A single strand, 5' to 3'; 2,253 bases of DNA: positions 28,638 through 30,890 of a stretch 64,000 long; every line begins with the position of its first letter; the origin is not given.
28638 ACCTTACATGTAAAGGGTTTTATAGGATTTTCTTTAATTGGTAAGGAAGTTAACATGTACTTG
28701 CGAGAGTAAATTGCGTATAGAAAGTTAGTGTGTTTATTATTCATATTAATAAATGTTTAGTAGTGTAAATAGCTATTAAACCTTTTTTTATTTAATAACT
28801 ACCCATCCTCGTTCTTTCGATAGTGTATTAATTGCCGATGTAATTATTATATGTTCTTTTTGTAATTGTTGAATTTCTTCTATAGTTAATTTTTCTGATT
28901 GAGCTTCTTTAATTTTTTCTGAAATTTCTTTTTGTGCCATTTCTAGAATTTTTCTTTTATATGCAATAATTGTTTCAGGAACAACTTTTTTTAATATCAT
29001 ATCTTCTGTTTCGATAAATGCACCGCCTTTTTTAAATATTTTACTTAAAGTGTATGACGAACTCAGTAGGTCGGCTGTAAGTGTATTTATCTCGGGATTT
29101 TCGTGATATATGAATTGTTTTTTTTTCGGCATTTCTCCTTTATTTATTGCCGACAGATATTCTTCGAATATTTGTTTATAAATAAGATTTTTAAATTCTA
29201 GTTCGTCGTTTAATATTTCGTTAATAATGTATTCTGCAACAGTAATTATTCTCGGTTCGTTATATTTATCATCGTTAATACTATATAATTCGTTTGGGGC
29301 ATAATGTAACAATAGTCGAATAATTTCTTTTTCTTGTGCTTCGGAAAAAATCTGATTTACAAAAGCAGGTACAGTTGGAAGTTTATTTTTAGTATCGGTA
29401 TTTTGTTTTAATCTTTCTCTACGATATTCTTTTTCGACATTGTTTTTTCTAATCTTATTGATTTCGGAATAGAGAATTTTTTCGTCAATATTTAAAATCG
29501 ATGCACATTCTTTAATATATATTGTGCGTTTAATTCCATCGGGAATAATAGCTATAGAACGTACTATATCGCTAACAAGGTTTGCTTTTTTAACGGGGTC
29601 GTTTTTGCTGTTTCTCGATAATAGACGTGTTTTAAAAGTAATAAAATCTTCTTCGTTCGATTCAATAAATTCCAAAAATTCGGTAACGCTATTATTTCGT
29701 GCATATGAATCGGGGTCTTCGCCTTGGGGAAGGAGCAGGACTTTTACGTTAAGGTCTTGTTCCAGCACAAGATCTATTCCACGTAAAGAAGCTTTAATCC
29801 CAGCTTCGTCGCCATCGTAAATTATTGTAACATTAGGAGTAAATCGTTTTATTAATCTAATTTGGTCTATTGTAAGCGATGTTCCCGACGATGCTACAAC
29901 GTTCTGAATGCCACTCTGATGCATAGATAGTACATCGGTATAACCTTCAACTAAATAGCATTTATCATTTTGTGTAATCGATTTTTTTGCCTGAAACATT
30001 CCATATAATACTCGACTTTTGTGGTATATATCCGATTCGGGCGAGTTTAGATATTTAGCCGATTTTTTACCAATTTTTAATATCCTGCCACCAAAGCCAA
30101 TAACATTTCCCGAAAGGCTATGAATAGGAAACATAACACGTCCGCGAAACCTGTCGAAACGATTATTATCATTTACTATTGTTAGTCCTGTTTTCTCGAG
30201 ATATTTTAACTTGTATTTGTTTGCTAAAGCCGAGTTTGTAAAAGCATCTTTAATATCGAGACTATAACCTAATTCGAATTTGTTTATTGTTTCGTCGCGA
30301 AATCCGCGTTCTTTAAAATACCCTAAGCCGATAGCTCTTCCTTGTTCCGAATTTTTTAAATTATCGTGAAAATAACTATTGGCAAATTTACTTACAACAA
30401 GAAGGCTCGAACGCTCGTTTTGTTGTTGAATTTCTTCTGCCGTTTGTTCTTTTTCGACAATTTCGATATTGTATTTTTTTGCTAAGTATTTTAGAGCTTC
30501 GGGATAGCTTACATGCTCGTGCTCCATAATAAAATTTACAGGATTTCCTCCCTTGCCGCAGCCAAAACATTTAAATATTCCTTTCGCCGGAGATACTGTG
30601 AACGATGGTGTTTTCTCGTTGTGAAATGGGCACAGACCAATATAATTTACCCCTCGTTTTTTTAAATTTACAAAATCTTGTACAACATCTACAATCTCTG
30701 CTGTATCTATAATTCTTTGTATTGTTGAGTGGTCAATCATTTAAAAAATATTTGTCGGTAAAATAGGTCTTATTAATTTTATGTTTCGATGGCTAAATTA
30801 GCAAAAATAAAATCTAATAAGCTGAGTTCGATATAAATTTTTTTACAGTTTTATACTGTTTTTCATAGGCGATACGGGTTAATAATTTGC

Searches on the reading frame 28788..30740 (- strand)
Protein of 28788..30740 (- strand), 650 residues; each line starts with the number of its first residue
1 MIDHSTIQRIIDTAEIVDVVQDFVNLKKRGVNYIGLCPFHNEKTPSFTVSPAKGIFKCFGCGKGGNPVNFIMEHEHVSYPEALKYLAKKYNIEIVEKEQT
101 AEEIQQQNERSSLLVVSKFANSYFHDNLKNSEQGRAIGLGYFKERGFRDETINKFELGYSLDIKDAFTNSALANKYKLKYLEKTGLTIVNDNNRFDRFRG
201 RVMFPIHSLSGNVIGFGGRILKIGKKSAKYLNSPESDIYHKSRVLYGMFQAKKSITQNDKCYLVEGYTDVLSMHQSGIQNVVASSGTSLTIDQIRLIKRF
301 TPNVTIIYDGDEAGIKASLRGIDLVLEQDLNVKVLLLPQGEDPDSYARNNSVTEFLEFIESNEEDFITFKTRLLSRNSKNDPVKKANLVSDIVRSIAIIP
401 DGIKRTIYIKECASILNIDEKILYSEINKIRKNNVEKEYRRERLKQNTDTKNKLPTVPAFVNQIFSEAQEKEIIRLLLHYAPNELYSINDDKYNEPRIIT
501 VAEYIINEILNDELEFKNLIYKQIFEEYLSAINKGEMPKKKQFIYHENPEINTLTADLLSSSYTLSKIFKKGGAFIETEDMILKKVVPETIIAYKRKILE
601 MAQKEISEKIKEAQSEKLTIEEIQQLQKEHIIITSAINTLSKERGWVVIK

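Call 58: list_cluster_members(proteins=[window:28788-30740:-, window:34527-35324:-, window:21616-23604:+, window:16864-18666:+, window:9573-10910:-, window:6756-8096:-, window:12958-14184:+, window:53828-57637:+])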
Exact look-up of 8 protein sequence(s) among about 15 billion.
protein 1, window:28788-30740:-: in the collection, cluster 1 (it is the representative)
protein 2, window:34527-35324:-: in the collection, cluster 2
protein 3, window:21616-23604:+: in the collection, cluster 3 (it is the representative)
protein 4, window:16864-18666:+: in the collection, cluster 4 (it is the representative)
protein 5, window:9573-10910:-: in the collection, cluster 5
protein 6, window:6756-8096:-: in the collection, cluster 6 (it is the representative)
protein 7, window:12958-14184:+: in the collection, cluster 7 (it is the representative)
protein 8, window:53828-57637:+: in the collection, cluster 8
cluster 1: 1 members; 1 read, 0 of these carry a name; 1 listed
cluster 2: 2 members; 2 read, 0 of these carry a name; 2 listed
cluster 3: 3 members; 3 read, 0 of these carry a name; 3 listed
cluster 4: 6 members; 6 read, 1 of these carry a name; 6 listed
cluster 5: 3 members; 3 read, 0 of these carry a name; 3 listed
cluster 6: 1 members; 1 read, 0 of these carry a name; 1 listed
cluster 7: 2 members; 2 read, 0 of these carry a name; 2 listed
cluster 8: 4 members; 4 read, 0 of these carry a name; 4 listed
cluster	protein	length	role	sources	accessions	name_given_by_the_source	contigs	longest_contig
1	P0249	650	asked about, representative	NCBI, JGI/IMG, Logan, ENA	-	-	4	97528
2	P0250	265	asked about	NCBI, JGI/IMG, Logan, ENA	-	-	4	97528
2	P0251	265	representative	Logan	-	-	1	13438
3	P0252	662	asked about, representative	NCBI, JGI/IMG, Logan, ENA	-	-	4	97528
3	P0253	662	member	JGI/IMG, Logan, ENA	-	-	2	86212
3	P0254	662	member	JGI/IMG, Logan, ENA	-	-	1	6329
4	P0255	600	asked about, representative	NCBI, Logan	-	-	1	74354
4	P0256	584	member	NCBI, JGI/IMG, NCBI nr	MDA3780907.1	MAG: aspartate--tRNA ligase [Bacteroidales bacterium] | aspartyl-tRNA synthetase | aspartate--tRNA ligase [Bacteroidales bacterium]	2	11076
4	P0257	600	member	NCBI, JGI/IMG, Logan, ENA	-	-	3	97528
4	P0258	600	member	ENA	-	-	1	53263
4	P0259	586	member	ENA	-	-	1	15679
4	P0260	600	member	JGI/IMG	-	-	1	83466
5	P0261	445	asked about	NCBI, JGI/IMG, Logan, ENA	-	-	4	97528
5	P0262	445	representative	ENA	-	-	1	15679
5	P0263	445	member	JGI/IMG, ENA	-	-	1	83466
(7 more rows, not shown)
